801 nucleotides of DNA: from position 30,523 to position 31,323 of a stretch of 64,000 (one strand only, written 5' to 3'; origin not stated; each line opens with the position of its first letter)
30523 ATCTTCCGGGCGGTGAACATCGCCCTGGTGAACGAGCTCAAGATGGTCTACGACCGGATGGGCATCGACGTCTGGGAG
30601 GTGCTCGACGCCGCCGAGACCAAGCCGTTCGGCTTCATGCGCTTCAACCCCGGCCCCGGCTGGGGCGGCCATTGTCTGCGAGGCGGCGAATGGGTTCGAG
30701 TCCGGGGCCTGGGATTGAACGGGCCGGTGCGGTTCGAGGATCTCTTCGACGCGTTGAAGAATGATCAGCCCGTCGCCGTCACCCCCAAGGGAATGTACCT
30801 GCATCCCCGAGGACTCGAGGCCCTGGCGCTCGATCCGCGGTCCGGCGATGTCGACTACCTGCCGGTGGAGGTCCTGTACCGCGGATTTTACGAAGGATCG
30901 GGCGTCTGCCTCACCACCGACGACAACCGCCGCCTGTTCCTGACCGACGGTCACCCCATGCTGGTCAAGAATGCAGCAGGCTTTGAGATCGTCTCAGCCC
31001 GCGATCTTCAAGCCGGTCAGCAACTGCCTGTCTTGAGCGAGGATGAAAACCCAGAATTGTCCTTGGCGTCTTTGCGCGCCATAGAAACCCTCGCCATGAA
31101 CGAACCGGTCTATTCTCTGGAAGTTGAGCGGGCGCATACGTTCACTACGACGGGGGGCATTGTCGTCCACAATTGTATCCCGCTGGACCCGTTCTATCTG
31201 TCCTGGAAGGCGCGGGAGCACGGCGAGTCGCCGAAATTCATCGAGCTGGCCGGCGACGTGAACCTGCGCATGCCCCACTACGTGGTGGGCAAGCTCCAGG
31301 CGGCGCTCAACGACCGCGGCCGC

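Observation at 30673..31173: Mini-intein inserted exactly at the catalytic cysteine of a UDP-sugar 6-dehydrogenase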

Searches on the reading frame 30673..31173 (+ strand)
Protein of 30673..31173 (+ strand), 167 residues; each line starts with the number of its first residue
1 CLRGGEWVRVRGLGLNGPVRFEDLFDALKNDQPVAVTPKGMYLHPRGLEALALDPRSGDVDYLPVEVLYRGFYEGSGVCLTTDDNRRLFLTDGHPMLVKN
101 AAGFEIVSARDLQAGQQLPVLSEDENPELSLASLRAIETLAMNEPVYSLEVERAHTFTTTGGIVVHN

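Call 4: search_protein_families(library=pfam, proteins=[window:30673-31173:+], max_evalue=1)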
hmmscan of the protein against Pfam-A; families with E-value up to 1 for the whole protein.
window:30673-31173:+ (167 aa): 1 family
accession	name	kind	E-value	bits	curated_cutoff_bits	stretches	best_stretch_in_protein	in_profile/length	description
PF14890.11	Intein_splicing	-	3.9e-08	33.7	35.8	1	65-167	38-155/155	Intein splicing domain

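Call 5: search_protein_families(library=ncbifam, proteins=[window:30673-31173:+], max_evalue=1)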
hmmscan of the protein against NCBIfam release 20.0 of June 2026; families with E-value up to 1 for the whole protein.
window:30673-31173:+ (167 aa): 5 families
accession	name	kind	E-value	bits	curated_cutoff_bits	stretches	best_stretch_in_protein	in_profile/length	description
NF011302.0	PRK14714.1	equivalog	1.3e-07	29.6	1791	1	78-166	1010-1099/1350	DNA-directed DNA polymerase II large subunit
TIGR01443.1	intein_Cterm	domain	2.3e-06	27.6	15.6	1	145-167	1-23/24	intein C-terminal splicing region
NF011491.0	PRK14898.1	equivalog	5.5e-05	21.4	783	2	135-167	510-543/860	DNA-directed RNA polymerase subunit A''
TIGR01445.1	intein_Nterm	domain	0.0015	19.5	24.5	1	1-98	1-83/83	intein N-terminal splicing region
NF045703.1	rSAM_Tes_intein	exception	0.0044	14.8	1700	1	18-122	173-276/1040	tetraether lipid synthase Tes, intein-containing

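Call 6: search_solved_structures(query=window:30673-31173:+, max_evalue=10, show_alignments=3)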
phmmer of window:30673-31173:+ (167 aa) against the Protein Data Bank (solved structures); distinct sequences matched with E-value up to 10: 16.
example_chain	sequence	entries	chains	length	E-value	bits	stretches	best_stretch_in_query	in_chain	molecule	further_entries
2jmz_A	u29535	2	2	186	0.00012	25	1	68-158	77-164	Hypothetical protein MJ0781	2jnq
6rpq_A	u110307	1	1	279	0.00067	22.6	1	39-167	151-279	Ubiquitin-like protein SMT3,1108aa long hypothetical cell division control protein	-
4e2u_A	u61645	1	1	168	0.0011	21.9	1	51-167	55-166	Pho radA intein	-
2cw7_A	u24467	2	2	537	0.0092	18.9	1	6-130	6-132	Endonuclease PI-PkoII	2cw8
8cpo_A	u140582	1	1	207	0.032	17.1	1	89-166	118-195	PolB16 Intein Cys-less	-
8cpn_A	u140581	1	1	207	0.042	16.7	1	89-166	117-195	PolB16 intein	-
6rpp_A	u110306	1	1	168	0.062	16.2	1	40-166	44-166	Cell division control protein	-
2lqm_A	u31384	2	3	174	0.066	16.1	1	51-167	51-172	Pho radA intein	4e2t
7cfv_A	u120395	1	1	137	0.17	14.8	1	125-167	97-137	Spl DnaX mini-intein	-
3il0_A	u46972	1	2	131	0.17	14.8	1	69-111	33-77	Aminopeptidase P; XAA-pro aminopeptidase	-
3ifj_A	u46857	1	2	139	0.34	13.8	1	108-167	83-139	Endonuclease PI-MtuI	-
4o1s_A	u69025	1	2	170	0.78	12.6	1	68-166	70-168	V-type ATP synthase alpha chain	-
2in0_A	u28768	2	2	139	0.91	12.4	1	108-167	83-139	Endonuclease PI-MtuI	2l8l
2in9_A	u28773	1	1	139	1.2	12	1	108-167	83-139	Endonuclease PI-MtuI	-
7zsc_A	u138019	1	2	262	1.4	11.8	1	60-94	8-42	Prolyl 4-hydroxylase subunit alpha-2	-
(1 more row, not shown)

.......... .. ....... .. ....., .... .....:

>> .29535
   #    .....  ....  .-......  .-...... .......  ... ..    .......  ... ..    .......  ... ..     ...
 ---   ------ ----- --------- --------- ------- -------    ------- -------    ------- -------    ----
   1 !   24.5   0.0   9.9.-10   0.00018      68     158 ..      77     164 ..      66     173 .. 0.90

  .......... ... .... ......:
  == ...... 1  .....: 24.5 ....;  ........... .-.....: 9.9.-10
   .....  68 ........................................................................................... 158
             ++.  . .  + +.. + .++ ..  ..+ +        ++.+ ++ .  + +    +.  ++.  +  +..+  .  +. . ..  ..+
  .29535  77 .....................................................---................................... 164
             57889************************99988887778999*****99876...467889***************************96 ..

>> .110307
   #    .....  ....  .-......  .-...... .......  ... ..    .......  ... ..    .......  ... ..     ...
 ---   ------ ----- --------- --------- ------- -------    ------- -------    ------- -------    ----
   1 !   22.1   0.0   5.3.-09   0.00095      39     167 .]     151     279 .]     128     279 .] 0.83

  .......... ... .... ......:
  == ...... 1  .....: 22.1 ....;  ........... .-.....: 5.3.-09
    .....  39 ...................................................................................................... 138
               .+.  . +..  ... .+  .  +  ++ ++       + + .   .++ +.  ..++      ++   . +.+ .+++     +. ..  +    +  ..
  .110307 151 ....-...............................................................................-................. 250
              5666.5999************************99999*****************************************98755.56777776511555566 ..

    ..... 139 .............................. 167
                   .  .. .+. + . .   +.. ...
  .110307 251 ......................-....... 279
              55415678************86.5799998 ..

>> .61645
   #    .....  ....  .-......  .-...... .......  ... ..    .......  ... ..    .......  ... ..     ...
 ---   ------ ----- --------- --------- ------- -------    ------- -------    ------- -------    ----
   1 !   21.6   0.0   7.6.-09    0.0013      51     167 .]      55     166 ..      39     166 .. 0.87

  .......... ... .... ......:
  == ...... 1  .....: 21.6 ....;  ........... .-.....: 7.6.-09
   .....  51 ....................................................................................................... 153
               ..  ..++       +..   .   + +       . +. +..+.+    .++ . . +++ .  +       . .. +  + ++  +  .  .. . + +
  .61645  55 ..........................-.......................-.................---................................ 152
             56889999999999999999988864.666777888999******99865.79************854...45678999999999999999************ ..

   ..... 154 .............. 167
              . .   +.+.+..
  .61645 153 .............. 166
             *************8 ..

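Call 29: search_solved_structures(query=A2, max_evalue=0.01, show_alignments=2)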
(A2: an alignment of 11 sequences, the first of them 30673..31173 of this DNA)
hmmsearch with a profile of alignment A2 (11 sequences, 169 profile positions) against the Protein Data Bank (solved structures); distinct sequences matched with E-value up to 0.01: 16.
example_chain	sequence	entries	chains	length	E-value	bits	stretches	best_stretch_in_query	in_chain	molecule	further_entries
6rpq_A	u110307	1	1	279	2.8e-12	50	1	42-169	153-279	Ubiquitin-like protein SMT3,1108aa long hypothetical cell division control protein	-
2lqm_A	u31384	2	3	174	3.7e-11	46.4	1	38-169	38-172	Pho radA intein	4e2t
2cw7_A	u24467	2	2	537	7.5e-11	45.4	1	4-124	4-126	Endonuclease PI-PkoII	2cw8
4e2u_A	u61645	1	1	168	1.3e-10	44.6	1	38-169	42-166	Pho radA intein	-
2jmz_A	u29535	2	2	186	4.1e-10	43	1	68-161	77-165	Hypothetical protein MJ0781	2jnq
5bkh_A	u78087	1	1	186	3.3e-08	36.8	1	1-168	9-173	DNA polymerase II large subunit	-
6rpp_A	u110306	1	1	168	3.8e-08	36.6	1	42-168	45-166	Cell division control protein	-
7oec_A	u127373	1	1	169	5.8e-08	36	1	41-168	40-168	DNA polymerase II large subunit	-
2lcj_A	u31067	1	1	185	7e-08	35.7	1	1-168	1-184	Pab polC intein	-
5o9i_A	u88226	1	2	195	4.3e-07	33.1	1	11-169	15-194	Transcription initiation factor IIB,Transcription initiation factor IIB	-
5o9j_A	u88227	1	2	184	6.1e-07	32.6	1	10-169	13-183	Transcription initiation factor IIB,Transcription initiation factor IIB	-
8cpn_A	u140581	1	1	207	7.3e-07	32.4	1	83-168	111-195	PolB16 intein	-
8cpo_A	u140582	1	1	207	1.2e-06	31.7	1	83-168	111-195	PolB16 Intein Cys-less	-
4o1s_A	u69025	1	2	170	3.1e-06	30.4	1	67-167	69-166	V-type ATP synthase alpha chain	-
9hth_A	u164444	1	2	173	0.0053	19.8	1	49-168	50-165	DNA-directed DNA polymerase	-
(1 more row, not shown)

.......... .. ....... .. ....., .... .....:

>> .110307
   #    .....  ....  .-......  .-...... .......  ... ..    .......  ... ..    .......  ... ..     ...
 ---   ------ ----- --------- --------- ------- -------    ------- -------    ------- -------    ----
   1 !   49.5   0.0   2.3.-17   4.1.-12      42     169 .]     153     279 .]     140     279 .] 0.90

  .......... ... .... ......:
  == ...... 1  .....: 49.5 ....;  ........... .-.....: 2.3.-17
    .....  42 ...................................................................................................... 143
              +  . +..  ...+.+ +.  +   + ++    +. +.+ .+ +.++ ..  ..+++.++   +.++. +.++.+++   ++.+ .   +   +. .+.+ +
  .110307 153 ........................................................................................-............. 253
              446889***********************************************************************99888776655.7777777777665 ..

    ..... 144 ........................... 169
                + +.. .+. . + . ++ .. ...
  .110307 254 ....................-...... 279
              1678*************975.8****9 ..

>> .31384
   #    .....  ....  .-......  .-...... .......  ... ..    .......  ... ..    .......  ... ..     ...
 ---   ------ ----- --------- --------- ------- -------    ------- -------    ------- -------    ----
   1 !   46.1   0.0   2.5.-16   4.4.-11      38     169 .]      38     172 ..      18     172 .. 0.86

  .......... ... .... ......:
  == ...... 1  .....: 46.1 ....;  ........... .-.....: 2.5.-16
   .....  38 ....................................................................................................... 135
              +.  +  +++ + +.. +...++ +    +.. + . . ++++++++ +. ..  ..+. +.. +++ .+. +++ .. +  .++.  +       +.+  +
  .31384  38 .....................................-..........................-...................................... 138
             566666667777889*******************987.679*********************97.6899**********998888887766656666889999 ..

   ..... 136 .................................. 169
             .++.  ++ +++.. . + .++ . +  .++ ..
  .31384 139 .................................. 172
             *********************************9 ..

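Call 31: find_related_loci(query=A2, collection=genome_contigs, flank=3000)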
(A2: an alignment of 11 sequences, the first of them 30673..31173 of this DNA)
Query A2 (167 aa) in genome_contigs; peptide patterns used: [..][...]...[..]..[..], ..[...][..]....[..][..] (x = any residue, [..] = any of these).
21 stretches matched a pattern; 9 encode a relative of the query (tblastn E <= 1e-3); 9 distinct loci.
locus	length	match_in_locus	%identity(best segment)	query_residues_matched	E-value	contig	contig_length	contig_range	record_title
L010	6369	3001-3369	86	1-123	2e-71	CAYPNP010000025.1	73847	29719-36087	MAG TPA_asm: uncultured Acidobacteriota bacterium isolate binchicken_co190_13 genome assembly, contig: NODE_800_length_7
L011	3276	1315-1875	46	1-167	3e-49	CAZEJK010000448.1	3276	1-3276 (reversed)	MAG TPA_asm: uncultured Thermoanaerobaculia bacterium isolate SRP332253_co1_73 genome assembly, contig: NODE_44181_lengt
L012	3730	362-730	52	1-123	1e-38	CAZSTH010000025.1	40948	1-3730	MAG TPA_asm: uncultured Thermoanaerobaculia bacterium isolate SRP141376_co1_322 genome assembly, contig: NODE_2282_lengt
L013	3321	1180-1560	51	1-127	3e-38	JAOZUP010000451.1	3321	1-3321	MAG: Thermoanaerobaculales bacterium isolate GMC8.metabat2.114 GMC8_49431_length_3321_cov_6.777404, whole genome shotgun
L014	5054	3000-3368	49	1-123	2e-33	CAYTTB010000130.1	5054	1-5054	MAG TPA_asm: uncultured Thermoanaerobaculia bacterium isolate SRP216583_co2_235 genome assembly, contig: NODE_14971_leng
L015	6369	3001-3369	46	1-123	5e-32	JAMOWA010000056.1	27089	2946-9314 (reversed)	MAG: Thermoanaerobaculia bacterium isolate PIR-30_metabat2_scaf2bin.106 PIR-30_scaffold_561_c1, whole genome shotgun seq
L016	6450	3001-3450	42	22-167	5e-27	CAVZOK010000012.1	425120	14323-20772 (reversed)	MAG: Candidatus Sulfomarinibacteraceae bacterium isolate MFD03804.bin.2.114 genome assembly, contig: contig_23131, whole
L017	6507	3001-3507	49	1-167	7e-47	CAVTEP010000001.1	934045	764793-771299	MAG: Candidatus Sulfomarinibacteraceae bacterium isolate MFD09779.bin.1.340 genome assembly, contig: contig_13058, whole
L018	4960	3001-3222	31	47-120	1e-6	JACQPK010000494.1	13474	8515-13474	MAG: Elusimicrobia bacterium isolate NC_groundwater_1305_Ag_S-0.2um_70_34 S_p2_S4_coassembly_k141_3916882, whole genome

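Call 37: predict_structure(alignment_id=A2)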
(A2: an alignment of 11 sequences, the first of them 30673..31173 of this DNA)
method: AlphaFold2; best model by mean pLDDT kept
length: 167 residues; sequences in the alignment: 11
mean_pLDDT: 96.3   pTM: 0.88
mean pLDDT of the five models: 96.3, 95.8, 95.3, 94.2, 91.3
residues with pLDDT >= 90: 162; 70-90: 5; 50-70: 0; < 50: 0
segments of 3 or more residues with pLDDT < 50: none
pLDDT, mean of each block of 10 residues (from residue 1): 97 96 97 95 97 94 98 98 98 98 96 98 90 98 97 95 95
secondary structure, 60 per line:
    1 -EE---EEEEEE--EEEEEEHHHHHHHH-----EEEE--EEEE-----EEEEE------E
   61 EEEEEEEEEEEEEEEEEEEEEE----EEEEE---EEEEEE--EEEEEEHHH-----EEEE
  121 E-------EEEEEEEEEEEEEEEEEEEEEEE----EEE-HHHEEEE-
elements in order: E7-12 E15-20 H21-28 E34-37 E40-43 E49-53 E60-82 E87-91 E95-100 E103-108 E117-121 E129-151 E156-158 E163-166

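Call 41: fold_search(model_id=the predicted structure, library=pdb)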
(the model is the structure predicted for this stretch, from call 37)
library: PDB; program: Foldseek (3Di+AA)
matches with E <= 10: 454; with E <= 0.001: 69
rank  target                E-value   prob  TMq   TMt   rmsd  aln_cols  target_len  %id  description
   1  5o9i_A                1.2e-11  1.00  0.87  0.85   3.6       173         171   21  Crystal structure of transcription factor IIB Mvu mini-intein (released 2017-11-01)
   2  2lqm_MODEL_1_A        1.3e-11  1.00  0.89  0.85   2.1       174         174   18  Solution Structures of RadA intein from Pyrococcus horikoshii (released 2012-05-16)
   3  5o9i_B                2.0e-11  1.00  0.87  0.83   2.4       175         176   19  Crystal structure of transcription factor IIB Mvu mini-intein (released 2017-11-01)
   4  4e2t_A                2.2e-11  1.00  0.86  0.84   2.4       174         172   18  Crystal Structures of RadA intein from Pyrococcus horikoshii (released 2012-05-16)
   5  9hth_A                2.7e-11  1.00  0.84  0.83   2.7       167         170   16  Crystal structure of the fused, cysteine-less Aes123 PolB1 split intein (with S1A, N159A mutations) (released 2025-05-07)
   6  2lcj_MODEL_1_A        3.9e-11  1.00  0.83  0.76   4.0       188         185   16  Solution NMR structure of Pab PolII Intein (released 2011-09-21)
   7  4e2u                  4.4e-11  1.00  0.83  0.83   3.1       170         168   19  Crystal Structures of RadAmin intein from Pyrococcus horikoshii (released 2012-05-16)
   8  7oec                  4.8e-11  1.00  0.89  0.88   2.0       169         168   18  Crystal structure of an intein from a hyperthermophile (released 2021-05-26)
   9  6rpq                  4.8e-11  1.00  0.83  0.57   2.8       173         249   22  Crystal structure of PhoCDC21-1 intein (released 2019-08-14)
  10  4e2t_B                5.4e-11  1.00  0.86  0.85   2.6       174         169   18  Crystal Structures of RadA intein from Pyrococcus horikoshii (released 2012-05-16)
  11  9hth_B                5.4e-11  1.00  0.83  0.81   2.4       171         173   16  Crystal structure of the fused, cysteine-less Aes123 PolB1 split intein (with S1A, N159A mutations) (released 2025-05-07)
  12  4o1s_A                1.1e-10  1.00  0.85  0.84   2.3       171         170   22  Crystal structure of TvoVMA intein (released 2014-03-19)
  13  5o9j_B                1.9e-10  1.00  0.69  0.64   4.9       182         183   14  Crystal structure of transcription factor IIB Mja mini-intein (released 2017-11-01)
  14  6rpp                  3.2e-10  1.00  0.83  0.83   2.8       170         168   19  Crystal structure of PabCDC21-1 intein (released 2019-08-14)
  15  5o9j_A                9.6e-10  1.00  0.69  0.64   5.0       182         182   15  Crystal structure of transcription factor IIB Mja mini-intein (released 2017-11-01)
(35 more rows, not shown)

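Call 50: search_protein_representatives(alignment_id=A2)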
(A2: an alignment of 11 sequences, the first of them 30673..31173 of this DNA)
Query: 11 sequences, 169 profile positions. Proteins with E-value up to 0.001 (for the whole library): 1308; up to 1e-10: 163; up to 1e-30: 3. The best 150 are listed.
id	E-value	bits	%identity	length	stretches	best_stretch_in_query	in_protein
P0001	1.3e-70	252.9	-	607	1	1-169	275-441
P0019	6.2e-58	211.7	-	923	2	1-129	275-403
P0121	1.7e-40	154.9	-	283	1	53-169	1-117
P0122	7.5e-29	117.0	-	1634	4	50-169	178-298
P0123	2.5e-28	115.3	-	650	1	1-169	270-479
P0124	5.2e-28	114.3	-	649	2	3-126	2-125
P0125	1.9e-24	102.7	-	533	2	2-129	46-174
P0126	3.0e-24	102.0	-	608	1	1-169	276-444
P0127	7.9e-24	100.7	-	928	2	1-131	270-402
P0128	8.4e-24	100.6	-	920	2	1-138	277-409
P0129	9.0e-24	100.5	-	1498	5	44-160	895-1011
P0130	9.7e-24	100.4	-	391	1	1-169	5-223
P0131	4.8e-23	98.1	-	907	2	1-132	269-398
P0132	5.6e-23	97.9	-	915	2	1-129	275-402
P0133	6.1e-23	97.8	-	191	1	1-169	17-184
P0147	1.3e-18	83.7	-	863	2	1-132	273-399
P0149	2.7e-18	82.6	-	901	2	1-132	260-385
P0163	7.1e-16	74.8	-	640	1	1-169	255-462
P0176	1.6e-14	70.4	-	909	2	1-124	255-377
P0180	2.0e-14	70.1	-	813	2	40-125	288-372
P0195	2.2e-13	66.7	-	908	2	1-122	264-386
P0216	2.6e-12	63.2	-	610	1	1-169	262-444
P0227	4.2e-12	62.5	-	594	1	24-169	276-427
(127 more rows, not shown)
